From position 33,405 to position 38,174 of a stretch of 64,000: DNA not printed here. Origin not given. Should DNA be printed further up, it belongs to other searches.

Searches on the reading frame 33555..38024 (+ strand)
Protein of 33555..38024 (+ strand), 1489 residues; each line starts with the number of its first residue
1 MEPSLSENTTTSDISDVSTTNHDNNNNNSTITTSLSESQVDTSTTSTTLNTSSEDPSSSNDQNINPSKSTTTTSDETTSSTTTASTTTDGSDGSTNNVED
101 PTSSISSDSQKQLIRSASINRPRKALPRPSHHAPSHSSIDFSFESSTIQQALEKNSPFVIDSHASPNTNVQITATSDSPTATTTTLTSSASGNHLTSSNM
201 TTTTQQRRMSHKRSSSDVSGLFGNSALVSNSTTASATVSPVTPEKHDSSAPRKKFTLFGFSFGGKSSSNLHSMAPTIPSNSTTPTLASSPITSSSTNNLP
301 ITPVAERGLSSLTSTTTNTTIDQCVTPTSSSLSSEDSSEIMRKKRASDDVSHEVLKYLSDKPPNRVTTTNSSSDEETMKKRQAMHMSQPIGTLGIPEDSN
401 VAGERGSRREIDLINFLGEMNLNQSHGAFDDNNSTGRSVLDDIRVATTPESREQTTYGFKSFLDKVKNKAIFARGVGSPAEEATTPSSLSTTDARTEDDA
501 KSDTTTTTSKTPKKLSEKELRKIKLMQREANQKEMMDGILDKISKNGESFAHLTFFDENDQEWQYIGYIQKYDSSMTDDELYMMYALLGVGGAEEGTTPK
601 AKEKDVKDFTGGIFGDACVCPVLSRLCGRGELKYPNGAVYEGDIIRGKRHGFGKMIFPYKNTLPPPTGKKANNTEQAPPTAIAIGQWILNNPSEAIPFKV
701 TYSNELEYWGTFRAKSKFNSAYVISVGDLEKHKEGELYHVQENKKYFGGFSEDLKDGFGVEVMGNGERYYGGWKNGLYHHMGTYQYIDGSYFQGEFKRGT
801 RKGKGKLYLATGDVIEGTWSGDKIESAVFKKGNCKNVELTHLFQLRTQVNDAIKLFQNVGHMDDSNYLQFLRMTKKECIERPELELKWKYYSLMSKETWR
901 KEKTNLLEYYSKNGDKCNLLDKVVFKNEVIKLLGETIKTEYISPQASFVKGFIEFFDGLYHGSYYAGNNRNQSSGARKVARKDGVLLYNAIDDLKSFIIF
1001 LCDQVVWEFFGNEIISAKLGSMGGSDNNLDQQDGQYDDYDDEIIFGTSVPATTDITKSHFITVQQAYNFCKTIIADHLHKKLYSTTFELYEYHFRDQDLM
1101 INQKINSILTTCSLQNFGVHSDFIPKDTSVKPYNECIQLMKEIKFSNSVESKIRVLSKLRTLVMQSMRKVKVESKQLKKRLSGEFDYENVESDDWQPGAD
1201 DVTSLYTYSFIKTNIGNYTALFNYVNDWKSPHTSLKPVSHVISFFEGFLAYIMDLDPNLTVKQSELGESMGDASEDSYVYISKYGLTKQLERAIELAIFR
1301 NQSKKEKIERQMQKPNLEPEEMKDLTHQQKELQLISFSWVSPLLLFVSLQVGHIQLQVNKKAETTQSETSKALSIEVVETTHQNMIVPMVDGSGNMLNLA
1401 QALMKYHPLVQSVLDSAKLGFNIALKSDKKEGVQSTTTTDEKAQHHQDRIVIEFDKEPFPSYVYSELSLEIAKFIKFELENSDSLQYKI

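Call 12: search_protein_families(library=pfam, proteins=[window:33555-38024:+], max_evalue=0.001)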
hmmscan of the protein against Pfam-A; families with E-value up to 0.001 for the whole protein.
window:33555-38024:+ (1489 aa): 2 families
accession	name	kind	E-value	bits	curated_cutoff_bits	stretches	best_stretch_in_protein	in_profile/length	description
PF02493.26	MORN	-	5.7e-11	42.1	22.5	0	640-658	1-19/23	MORN repeat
PF02204.23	VPS9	-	7.7e-05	23.4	27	1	1134-1254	2-101/104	Vacuolar sorting protein 9 (VPS9) domain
